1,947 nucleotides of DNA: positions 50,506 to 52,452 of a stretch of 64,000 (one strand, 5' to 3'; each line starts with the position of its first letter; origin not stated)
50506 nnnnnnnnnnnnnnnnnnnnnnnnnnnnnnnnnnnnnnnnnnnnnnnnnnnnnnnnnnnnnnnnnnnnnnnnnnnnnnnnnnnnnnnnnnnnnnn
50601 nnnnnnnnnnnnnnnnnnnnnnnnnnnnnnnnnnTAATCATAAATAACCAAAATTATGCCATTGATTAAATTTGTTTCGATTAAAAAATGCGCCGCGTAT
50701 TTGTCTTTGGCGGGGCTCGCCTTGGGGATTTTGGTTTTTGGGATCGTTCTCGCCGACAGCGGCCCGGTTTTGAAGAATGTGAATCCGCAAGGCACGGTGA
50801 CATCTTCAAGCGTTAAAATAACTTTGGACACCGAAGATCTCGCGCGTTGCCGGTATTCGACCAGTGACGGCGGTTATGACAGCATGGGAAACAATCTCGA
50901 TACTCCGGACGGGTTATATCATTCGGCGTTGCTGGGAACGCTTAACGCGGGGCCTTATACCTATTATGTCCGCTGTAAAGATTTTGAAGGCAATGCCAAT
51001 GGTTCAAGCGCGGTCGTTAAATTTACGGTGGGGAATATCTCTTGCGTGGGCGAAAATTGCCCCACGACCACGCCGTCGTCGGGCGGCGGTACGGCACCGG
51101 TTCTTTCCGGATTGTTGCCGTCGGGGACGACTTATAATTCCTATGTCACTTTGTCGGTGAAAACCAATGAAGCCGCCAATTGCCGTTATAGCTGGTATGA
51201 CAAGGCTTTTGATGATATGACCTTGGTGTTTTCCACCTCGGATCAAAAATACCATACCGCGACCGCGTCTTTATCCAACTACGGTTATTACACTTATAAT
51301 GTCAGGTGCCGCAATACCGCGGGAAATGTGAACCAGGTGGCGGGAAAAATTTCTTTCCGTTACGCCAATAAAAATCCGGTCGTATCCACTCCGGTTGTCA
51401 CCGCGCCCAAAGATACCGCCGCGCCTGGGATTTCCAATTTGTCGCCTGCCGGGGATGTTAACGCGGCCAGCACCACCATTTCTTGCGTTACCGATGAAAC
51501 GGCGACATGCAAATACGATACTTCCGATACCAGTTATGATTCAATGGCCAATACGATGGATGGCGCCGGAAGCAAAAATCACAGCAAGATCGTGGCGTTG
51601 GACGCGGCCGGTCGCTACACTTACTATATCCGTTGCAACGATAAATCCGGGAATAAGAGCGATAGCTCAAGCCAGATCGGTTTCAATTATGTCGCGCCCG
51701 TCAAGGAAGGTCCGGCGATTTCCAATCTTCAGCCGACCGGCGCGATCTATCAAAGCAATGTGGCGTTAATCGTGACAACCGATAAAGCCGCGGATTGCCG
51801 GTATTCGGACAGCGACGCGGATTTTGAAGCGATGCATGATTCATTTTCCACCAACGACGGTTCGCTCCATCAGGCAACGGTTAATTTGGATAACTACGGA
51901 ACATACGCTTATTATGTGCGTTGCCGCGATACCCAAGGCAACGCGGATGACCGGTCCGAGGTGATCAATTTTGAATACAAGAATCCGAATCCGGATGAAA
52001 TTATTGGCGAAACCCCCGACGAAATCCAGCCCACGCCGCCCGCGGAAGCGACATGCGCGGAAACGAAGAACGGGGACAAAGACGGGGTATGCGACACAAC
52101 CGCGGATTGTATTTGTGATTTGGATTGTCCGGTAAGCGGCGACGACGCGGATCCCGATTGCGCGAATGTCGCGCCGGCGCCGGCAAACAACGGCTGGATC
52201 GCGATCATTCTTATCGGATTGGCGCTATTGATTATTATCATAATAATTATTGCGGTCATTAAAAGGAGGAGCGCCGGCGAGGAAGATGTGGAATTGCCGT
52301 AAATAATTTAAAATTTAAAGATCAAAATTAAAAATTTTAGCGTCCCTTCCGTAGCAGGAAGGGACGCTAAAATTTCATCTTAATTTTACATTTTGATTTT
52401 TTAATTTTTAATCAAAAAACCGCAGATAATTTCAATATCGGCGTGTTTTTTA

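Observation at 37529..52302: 14.8-kb cluster of five secreted or anchored proteins built from a shared, apparently uncharacterised ~93-aa two-cysteine repeat (16 copies)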

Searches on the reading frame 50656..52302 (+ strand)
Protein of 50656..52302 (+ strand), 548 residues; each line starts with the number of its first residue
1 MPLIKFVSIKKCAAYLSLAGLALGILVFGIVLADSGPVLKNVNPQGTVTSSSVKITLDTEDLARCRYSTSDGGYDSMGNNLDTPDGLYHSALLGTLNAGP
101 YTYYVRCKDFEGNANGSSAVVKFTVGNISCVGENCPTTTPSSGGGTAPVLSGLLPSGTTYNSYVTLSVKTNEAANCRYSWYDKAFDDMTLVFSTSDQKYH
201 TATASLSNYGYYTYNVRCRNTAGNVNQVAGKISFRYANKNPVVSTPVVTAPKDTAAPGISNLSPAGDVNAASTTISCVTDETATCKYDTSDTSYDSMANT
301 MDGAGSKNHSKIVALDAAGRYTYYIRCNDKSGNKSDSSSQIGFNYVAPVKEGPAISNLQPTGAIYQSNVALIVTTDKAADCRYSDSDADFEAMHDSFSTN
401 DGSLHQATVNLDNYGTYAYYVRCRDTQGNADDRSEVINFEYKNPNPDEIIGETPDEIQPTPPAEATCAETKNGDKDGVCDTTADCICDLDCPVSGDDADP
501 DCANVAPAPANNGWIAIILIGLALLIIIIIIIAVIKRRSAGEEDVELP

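Call 3: search_protein_families(library=pfam, proteins=[window:50656-52302:+], max_evalue=1)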
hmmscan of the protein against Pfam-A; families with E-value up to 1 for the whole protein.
window:50656-52302:+ (548 aa): 7 families
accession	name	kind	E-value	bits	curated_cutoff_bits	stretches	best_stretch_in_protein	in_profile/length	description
PF19077.6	Big_13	-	1.1e-07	32.6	27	0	317-339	73-95/102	Bacterial Ig-like domain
PF07495.19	Y_Y_Y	-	7.2e-06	26.2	26.6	0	96-125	35-64/65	Y_Y_Y domain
PF15418.12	DUF4625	-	0.0013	19.4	27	1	307-341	94-128/131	Domain of unknown function (DUF4625)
PF25788.1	Ig_Rha78A_N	-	0.0015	19.2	27.4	0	395-440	52-100/105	Rha78A-like, N-terminal immunoglobulin domain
PF14699.12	hGDE_N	-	0.0044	17.5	22.1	0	310-348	47-87/92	N-terminal domain from the human glycogen debranching enzyme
PF20164.4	GspA_SrpA_N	-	0.0045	17.8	27.4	1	267-340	36-108/117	GspA/SrpA SigLec-like domain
PF18981.6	InlK_D3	-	0.014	15.9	25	1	297-337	27-68/75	Internalin K domain (D3/D4)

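Call 4: search_protein_families(library=ncbifam, proteins=[window:50656-52302:+], max_evalue=1)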
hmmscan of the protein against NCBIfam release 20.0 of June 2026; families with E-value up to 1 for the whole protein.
window:50656-52302:+ (548 aa): 1 family
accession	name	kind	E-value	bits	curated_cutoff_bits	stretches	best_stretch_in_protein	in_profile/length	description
TIGR01006.1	polys_exp_MPA1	subfamily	0.049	13.1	296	1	497-546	162-210/226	CspC family polysaccharide chain length determinant protein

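Call 14: find_homologous_proteins(query=window:50656-52302:+)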
Query window:50656-52302:+ (548 aa): 84 proteins with E <= 0.001 among 8000 candidates.
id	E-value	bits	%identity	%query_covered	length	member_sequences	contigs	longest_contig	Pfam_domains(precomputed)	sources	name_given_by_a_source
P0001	0.0e+0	1143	93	100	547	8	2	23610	PF19077.7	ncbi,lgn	ncbi:MAG: hypothetical protein WA093_02825 [Minisyncoccales bacterium]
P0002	4.2e-281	951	77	100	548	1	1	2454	PF07495.20,PF19077.7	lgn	-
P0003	5.5e-228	776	65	94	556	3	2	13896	PF07495.20,PF19077.7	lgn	-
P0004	1.6e-225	768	64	100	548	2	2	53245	PF07495.20,PF19077.7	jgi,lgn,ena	-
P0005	1.6e-223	761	62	99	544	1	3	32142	PF07495.20,PF15418.13,PF19077.7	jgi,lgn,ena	-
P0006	9.5e-219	745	63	99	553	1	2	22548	PF07495.20,PF15418.13,PF19077.7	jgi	jgi:hypothetical protein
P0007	1.2e-212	725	59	100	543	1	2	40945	PF07495.20,PF19077.7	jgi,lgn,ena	-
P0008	8.6e-209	713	59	100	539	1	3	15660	PF07495.20,PF19077.7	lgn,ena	-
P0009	1.5e-202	692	59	100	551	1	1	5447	PF07495.20,PF19077.7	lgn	-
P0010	4.8e-202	690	59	99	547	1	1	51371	PF07495.20,PF19077.7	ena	-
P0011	1.1e-199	682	58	100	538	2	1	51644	PF07495.20,PF15418.13,PF19077.7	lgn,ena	-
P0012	7.3e-199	680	57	100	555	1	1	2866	PF07495.20,PF19077.7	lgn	-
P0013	6.2e-196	670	57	100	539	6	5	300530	PF07495.20,PF15418.13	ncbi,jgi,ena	-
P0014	1.2e-194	666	57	100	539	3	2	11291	PF15418.13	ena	-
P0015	1.2e-193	663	55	100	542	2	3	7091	PF15418.13,PF19077.7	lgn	-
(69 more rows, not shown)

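Call 25: find_encoding_contigs(protein=P0013, flank=10000, max_places=3)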
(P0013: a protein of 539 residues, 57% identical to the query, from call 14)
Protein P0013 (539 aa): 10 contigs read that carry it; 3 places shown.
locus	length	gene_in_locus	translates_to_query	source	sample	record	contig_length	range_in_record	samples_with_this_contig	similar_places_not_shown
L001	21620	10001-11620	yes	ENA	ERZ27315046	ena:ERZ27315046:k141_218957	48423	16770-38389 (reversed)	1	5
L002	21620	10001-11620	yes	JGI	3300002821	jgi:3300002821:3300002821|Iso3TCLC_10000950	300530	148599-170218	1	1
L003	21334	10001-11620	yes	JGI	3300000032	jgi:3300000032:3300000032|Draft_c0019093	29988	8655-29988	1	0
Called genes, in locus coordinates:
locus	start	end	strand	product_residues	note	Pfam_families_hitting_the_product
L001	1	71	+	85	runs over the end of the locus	PF15738:YafQ_toxin (faint)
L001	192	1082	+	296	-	-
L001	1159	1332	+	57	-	-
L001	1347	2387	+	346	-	PF08546:ApbA_C (weak)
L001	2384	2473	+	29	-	-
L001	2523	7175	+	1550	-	-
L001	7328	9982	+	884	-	-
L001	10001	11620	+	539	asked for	PF07495:Y_Y_Y (faint), PF15418:DUF4625 (faint)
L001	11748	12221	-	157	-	PF01272:GreA_GreB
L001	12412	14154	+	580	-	PF14716:HHH_8, PF14791:DNA_pol_B_thumb, PF02811:PHP (weak)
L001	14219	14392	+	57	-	-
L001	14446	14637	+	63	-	-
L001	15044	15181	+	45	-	-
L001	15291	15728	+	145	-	PF00293:NUDIX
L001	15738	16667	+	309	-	PF02568:ThiI (weak)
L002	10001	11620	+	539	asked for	PF07495:Y_Y_Y (faint), PF15418:DUF4625 (faint)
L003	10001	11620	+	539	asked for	PF07495:Y_Y_Y (faint), PF15418:DUF4625 (faint)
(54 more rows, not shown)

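Call 26: find_encoding_contigs(protein=P0004, flank=10000, max_places=2)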
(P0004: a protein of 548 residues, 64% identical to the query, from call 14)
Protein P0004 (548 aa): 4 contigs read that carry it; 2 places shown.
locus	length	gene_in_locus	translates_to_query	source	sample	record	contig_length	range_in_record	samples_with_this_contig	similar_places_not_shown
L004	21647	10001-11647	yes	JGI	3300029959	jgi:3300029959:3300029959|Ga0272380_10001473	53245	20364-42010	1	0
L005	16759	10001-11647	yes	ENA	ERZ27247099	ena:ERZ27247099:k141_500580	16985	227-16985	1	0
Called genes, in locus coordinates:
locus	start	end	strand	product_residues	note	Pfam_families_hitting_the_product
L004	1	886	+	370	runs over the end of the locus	-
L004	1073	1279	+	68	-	-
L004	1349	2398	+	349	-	PF08546:ApbA_C (weak)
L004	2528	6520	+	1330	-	-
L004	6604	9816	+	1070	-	PF19077:Big_13 (faint), PF07495:Y_Y_Y (faint)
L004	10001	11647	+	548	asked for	PF19077:Big_13 (faint), PF07495:Y_Y_Y (faint)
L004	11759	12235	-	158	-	PF01272:GreA_GreB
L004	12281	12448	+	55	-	-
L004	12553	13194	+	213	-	PF07690:MFS_1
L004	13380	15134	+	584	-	PF14716:HHH_8, PF14520:HHH_5, PF14791:DNA_pol_B_thumb, PF02811:PHP (weak)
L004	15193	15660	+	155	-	PF00293:NUDIX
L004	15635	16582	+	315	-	PF02568:ThiI (weak)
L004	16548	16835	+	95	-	PF01035:DNA_binding_1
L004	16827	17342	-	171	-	-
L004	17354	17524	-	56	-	-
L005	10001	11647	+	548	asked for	PF19077:Big_13 (faint), PF07495:Y_Y_Y (faint)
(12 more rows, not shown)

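Call 61: find_encoding_contigs(protein=P0001, flank=10000, max_places=3)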
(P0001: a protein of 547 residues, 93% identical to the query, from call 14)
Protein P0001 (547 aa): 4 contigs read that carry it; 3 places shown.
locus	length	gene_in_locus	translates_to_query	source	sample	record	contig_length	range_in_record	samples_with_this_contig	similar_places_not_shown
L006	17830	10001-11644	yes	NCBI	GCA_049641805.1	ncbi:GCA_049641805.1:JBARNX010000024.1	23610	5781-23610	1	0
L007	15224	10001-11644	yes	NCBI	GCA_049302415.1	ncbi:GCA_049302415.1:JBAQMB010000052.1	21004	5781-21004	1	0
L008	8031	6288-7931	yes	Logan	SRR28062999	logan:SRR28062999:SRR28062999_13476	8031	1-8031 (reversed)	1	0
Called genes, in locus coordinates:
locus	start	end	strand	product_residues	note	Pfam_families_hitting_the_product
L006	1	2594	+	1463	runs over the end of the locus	-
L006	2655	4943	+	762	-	PF07495:Y_Y_Y (faint)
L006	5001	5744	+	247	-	-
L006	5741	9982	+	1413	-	PF19077:Big_13 (weak), PF09471:Peptidase_M64 (weak)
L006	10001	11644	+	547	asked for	PF19077:Big_13 (faint)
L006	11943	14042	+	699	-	PF09826:Beta_propel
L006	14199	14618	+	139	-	-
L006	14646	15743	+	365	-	PF10342:Kre9_KNH (weak)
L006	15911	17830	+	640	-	?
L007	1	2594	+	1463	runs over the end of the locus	-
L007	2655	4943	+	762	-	PF07495:Y_Y_Y (faint)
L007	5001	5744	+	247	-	-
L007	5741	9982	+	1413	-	PF19077:Big_13 (weak), PF09471:Peptidase_M64 (weak)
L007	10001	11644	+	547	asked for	PF19077:Big_13 (faint)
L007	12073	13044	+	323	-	PF02618:YceG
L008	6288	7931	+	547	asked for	PF19077:Big_13 (faint)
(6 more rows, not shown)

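Call 77: find_related_loci(query=A3, collection=genome_contigs, flank=10000)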
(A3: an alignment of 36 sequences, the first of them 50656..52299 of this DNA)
Query A3 (548 aa) in genome_contigs; peptide patterns used: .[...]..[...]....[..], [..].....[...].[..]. (x = any residue, [..] = any of these).
30 stretches matched a pattern; 19 encode a relative of the query (tblastn E <= 1e-3); 18 distinct loci.
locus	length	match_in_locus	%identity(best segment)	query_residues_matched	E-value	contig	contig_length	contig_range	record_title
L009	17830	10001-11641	93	1-548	0e+0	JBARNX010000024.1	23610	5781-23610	MAG: Minisyncoccales bacterium isolate MFD12107_ilm_asm_bin15 k127_122337, whole genome shotgun sequence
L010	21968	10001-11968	57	1-548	0e+0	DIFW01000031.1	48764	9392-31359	MAG TPA_asm: Patescibacteria group bacterium UBA5738 UBA5738_contig_9754, whole genome shotgun sequence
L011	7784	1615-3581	57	1-548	0e+0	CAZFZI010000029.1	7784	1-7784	MAG TPA_asm: uncultured Candidatus Saccharibacteria bacterium isolate SRP178699_co3_51 genome assembly, contig: NODE_756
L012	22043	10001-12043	57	26-548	1e-177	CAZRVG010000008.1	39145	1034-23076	MAG TPA_asm: uncultured Candidatus Saccharibacteria bacterium isolate binchicken_co173_466 genome assembly, contig: NODE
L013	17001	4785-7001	52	1-548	1e-177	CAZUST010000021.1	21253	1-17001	MAG TPA_asm: uncultured Candidatus Saccharibacteria bacterium isolate binchicken_co20_145 genome assembly, contig: NODE_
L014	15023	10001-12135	56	1-548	3e-175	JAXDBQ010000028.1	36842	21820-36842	MAG: Patescibacteria group bacterium isolate POMEDNA-B22 Raw2_k127_1392470, whole genome shotgun sequence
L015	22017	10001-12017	56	26-548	6e-172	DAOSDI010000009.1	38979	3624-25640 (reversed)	MAG TPA_asm: Candidatus Pacearchaeota archaeon isolate AMR_MDS_1835 NODE_559_length_38979_cov_21.422233, whole genome sh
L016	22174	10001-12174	55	16-548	6e-171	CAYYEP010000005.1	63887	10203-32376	MAG TPA_asm: uncultured Candidatus Saccharibacteria bacterium isolate SRP192927_co3_458 genome assembly, contig: NODE_72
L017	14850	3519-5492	55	1-548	4e-171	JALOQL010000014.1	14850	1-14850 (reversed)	MAG: Candidatus Paceibacterota bacterium isolate Prado154 scaffold_6596, whole genome shotgun sequence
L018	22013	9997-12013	54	26-548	4e-166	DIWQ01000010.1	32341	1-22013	MAG TPA_asm: Patescibacteria group bacterium UBA6102 UBA6102_contig_12369, whole genome shotgun sequence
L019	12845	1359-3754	53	26-548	9e-157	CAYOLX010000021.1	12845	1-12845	MAG TPA_asm: uncultured Candidatus Saccharibacteria bacterium isolate SRP098346_co1_129 genome assembly, contig: NODE_57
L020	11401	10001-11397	55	1-487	3e-111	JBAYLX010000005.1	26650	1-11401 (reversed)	MAG: Candidatus Paceibacterota bacterium isolate SO_2016_LW1_25 scaffold01560_LW64-88_2016, whole genome shotgun sequenc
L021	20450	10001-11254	23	53-466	2e-16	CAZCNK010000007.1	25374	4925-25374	MAG TPA_asm: Candidatus Woesearchaeota archaeon isolate SRP269290_co2_138 genome assembly, contig: NODE_1835_length_2537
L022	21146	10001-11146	24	42-437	9e-14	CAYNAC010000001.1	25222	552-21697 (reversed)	MAG TPA_asm: Candidatus Woesearchaeota archaeon isolate binchicken_co105_174 genome assembly, contig: NODE_2427_length_2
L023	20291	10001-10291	43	37-444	1e-13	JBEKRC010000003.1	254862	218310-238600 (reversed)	MAG: Minisyncoccia bacterium isolate SPRUCE 501 SPRUCE_501_3, whole genome shotgun sequence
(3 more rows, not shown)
